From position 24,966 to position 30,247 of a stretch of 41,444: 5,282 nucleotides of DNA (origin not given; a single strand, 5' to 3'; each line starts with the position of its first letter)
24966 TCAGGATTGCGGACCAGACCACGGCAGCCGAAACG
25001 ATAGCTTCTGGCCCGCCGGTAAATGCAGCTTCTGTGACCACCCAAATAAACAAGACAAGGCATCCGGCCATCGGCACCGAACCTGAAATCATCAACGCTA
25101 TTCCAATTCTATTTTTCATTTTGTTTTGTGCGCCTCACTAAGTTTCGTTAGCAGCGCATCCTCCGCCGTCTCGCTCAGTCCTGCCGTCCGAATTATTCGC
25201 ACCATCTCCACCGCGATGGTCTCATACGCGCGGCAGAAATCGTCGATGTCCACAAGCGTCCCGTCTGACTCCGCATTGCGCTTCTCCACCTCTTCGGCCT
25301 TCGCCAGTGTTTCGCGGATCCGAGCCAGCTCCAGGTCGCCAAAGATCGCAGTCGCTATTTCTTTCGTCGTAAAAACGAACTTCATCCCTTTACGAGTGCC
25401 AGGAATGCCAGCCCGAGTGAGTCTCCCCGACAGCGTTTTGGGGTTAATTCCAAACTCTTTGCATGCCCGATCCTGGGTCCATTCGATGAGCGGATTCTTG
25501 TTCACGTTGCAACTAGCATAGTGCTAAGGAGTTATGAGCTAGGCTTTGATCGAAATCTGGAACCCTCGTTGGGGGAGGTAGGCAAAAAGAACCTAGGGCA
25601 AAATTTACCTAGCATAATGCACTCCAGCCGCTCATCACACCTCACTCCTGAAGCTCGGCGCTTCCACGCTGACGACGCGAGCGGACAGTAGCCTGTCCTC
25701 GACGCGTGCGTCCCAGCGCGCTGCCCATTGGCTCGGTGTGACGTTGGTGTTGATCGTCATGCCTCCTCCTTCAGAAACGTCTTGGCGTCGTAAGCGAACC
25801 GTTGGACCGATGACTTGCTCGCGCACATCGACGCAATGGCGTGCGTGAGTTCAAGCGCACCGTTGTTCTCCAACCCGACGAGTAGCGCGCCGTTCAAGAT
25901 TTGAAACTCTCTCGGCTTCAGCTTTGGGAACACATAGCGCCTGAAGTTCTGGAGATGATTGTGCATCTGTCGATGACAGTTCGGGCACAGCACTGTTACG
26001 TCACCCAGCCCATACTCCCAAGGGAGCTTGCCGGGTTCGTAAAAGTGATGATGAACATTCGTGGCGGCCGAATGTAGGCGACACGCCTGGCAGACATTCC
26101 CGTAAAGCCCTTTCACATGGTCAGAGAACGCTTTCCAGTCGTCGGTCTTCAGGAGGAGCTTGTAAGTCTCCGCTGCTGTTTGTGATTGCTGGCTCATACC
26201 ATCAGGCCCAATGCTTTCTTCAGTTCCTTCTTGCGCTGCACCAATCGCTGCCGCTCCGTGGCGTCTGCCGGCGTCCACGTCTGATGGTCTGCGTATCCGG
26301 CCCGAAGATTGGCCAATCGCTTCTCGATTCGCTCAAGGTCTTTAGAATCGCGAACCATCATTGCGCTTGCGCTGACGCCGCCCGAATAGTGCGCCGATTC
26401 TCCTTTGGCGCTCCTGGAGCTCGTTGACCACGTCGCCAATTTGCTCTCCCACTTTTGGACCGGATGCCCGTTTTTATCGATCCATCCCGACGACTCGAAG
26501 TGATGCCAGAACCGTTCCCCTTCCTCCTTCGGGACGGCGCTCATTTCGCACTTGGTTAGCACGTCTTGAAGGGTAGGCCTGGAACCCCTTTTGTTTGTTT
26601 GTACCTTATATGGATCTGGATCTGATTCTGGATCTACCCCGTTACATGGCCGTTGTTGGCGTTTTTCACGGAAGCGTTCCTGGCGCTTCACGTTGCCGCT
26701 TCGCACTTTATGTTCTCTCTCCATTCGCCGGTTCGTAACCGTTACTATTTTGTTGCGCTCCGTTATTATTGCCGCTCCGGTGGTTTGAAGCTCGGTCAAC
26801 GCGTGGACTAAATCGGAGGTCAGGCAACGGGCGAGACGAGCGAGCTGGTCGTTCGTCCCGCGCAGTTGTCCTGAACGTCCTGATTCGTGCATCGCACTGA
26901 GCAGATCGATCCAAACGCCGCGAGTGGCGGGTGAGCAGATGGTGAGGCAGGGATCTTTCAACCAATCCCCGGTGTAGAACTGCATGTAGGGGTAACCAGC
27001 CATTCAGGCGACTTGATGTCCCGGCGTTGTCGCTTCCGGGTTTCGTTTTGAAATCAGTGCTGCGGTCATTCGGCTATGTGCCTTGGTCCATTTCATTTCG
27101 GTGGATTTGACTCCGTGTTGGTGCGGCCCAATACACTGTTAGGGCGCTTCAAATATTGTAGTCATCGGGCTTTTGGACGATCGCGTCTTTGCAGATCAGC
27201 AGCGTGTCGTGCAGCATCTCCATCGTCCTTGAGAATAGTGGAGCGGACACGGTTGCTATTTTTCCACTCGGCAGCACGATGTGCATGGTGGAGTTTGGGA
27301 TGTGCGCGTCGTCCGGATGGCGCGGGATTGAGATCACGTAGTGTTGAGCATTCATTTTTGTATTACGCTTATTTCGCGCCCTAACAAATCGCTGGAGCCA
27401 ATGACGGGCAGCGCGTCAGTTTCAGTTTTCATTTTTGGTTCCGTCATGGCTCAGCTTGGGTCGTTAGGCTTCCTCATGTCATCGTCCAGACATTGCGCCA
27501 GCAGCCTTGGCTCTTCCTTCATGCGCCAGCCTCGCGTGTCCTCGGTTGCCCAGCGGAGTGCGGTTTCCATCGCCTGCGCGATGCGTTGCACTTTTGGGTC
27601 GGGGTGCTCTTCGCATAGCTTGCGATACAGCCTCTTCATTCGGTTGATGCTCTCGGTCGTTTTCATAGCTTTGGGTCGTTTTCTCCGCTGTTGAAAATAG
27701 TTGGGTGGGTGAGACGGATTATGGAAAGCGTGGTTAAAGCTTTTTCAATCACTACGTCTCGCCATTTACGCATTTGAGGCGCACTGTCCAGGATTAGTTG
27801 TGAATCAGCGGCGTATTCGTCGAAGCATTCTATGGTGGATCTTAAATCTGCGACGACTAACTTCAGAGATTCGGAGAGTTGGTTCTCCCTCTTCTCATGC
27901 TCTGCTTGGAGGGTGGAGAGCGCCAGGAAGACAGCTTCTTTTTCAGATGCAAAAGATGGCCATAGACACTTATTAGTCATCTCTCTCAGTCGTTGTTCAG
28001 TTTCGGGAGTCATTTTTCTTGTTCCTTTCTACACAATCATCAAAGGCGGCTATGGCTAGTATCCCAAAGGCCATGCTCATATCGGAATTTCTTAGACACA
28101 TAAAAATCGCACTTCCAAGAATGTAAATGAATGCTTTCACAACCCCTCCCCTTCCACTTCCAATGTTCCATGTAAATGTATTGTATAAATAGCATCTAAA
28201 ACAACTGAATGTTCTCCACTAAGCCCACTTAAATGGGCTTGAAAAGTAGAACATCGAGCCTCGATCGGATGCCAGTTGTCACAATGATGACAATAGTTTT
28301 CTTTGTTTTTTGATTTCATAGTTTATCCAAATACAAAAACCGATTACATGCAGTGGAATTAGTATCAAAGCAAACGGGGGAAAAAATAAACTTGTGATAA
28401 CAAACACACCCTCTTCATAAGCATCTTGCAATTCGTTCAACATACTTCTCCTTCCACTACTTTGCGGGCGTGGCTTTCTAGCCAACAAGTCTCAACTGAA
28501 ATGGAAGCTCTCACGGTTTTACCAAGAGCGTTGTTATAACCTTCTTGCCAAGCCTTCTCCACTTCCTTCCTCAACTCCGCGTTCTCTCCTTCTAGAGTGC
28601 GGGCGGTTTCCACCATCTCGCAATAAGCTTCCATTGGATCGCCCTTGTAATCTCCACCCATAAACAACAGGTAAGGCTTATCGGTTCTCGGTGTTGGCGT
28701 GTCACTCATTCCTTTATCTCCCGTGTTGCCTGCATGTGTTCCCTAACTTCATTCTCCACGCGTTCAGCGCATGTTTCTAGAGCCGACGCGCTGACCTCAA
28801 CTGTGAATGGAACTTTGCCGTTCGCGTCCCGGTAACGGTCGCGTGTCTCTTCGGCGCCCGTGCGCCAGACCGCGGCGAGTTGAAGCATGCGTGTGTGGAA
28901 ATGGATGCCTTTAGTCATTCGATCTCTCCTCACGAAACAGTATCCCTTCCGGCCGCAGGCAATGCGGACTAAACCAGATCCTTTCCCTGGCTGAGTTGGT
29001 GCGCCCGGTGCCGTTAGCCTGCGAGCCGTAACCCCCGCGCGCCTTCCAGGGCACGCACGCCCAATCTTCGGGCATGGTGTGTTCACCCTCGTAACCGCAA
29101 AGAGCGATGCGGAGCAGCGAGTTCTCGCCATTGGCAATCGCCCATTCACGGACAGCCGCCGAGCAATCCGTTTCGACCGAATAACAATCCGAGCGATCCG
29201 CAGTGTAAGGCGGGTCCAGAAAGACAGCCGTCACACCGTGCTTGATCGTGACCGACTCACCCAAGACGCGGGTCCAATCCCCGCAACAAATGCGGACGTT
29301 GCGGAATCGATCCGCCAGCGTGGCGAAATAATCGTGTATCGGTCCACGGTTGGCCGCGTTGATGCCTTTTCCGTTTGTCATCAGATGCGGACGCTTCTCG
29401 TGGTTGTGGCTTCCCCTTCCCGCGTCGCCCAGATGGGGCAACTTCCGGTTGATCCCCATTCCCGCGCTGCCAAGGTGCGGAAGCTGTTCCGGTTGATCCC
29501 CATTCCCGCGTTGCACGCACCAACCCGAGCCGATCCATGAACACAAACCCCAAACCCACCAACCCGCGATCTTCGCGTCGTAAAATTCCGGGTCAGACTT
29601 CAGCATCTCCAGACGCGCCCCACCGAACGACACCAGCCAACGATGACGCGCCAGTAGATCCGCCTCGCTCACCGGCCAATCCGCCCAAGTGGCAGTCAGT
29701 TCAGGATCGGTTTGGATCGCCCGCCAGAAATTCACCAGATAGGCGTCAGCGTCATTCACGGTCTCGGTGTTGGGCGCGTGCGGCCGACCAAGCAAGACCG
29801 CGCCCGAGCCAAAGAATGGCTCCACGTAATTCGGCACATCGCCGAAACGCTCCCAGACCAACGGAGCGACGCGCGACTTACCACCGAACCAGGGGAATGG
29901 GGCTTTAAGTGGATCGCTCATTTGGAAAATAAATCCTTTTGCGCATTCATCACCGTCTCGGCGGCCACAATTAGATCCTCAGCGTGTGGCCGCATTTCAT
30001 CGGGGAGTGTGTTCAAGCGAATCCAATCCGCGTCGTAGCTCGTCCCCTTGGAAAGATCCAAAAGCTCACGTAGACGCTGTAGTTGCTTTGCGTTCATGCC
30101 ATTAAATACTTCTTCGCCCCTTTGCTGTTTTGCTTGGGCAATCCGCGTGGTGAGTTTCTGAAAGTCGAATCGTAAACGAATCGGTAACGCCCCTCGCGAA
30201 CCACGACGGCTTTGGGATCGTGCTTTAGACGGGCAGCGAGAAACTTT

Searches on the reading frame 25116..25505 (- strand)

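Call 19: search_protein_families(library=pfam, proteins=[window:25116-25505:-], max_evalue=0.01)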
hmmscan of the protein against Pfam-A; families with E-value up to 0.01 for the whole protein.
window:25116-25505:- (129 aa): 0 families

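Call 44: search_protein_families(library=phrogs, proteins=[window:25116-25505:-], max_evalue=0.01)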
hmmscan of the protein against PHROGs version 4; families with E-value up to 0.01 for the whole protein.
window:25116-25505:- (129 aa): 2 families
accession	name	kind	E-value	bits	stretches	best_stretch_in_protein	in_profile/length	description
phrog_57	-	head and packaging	1e-07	33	1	56-118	86-148/199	terminase small subunit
phrog_7506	-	integration and excision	0.0033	18.8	1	4-65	11-70/78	recombination directionality factor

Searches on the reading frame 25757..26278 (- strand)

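Call 19: search_protein_families(library=pfam, proteins=[window:25757-26278:-], max_evalue=0.01)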
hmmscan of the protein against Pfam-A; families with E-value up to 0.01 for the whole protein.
window:25757-26278:- (173 aa): 0 families

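Call 44: search_protein_families(library=phrogs, proteins=[window:25757-26278:-], max_evalue=0.01)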
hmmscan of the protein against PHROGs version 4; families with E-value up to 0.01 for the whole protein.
window:25757-26278:- (173 aa): 6 families
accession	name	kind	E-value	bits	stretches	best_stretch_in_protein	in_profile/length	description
phrog_119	-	DNA, RNA and nucleotide metabolism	6.7e-07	29.5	1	31-116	174-265/443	HNH endonuclease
phrog_144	-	DNA, RNA and nucleotide metabolism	7.5e-05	23.5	1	36-109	60-136/175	HNH endonuclease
phrog_8060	-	unknown function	0.0013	19.5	1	31-134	9-105/213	-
phrog_5200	-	DNA, RNA and nucleotide metabolism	0.0067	17.4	1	42-113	22-92/154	HNH endonuclease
phrog_4581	-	head and packaging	0.008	16.6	1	31-119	36-118/395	terminase small subunit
phrog_2255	-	DNA, RNA and nucleotide metabolism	0.0084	16.6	0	44-111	98-174/211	HNH endonuclease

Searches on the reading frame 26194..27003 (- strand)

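Call 19: search_protein_families(library=pfam, proteins=[window:26194-27003:-], max_evalue=0.01)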
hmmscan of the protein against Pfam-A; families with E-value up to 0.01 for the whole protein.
window:26194-27003:- (269 aa): 1 family
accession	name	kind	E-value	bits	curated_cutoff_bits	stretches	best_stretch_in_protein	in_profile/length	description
PF07120.17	DUF1376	-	0.0048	17.7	30.1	0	5-76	1-68/86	Protein of unknown function (DUF1376)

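Call 44: search_protein_families(library=phrogs, proteins=[window:26194-27003:-], max_evalue=0.01)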
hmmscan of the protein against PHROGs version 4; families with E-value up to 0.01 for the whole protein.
window:26194-27003:- (269 aa): 5 families
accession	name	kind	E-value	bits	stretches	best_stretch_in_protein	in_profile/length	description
phrog_9327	-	DNA, RNA and nucleotide metabolism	5e-06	27.3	1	3-146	3-157/276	primosomal protein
phrog_3992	-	DNA, RNA and nucleotide metabolism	8.5e-05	23.2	1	1-79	2-76/345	primosomal protein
phrog_23776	-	unknown function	0.00026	21.6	1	143-194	173-230/280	-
phrog_186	-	DNA, RNA and nucleotide metabolism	0.00034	21.4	1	21-131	38-140/308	DnaD-like helicase loader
phrog_15768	-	unknown function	0.0024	18.9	1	112-205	101-193/228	-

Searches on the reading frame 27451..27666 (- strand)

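Call 46: search_protein_families(library=pfam, proteins=[window:27451-27666:-], max_evalue=1)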
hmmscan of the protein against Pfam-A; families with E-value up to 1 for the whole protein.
window:27451-27666:- (71 aa): 1 family
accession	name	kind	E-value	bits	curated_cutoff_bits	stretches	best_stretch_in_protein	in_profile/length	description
PF17939.6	TetR_C_30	-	0.11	13.2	26.3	1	14-49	36-71/115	Tetracyclin repressor-like, C-terminal domain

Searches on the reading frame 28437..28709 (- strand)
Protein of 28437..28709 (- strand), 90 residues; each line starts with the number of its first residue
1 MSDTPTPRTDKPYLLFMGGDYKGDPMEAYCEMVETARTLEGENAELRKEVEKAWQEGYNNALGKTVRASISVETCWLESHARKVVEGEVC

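Call 46: search_protein_families(library=pfam, proteins=[window:28437-28709:-], max_evalue=1)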
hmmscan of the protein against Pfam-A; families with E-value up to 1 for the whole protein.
window:28437-28709:- (90 aa): 1 family
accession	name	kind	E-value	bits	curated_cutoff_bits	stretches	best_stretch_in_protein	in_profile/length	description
PF02946.19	GTF2I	-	0.12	13.2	27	1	46-73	1-28/75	GTF2I-like repeat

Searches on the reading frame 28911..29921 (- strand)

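Call 19: search_protein_families(library=pfam, proteins=[window:28911-29921:-], max_evalue=0.01)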
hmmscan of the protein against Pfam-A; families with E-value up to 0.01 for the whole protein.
window:28911-29921:- (336 aa): 1 family
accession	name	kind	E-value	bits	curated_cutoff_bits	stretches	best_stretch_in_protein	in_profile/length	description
PF02086.21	MethyltransfD12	-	5.6e-13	49.6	22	1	11-73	1-66/253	D12 class N6 adenine-specific DNA methyltransferase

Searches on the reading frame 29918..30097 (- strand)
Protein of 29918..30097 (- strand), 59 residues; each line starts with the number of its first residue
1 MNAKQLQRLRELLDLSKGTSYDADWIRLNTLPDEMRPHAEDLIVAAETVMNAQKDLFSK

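Call 46: search_protein_families(library=pfam, proteins=[window:29918-30097:-], max_evalue=1)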
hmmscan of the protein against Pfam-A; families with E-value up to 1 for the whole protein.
window:29918-30097:- (59 aa): 1 family
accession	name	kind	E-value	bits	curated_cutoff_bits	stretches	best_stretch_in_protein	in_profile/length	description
PF21506.2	Knl-2-like_dom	-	0.024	14.9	27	1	4-28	6-30/54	Kinetochore null protein 2-like domain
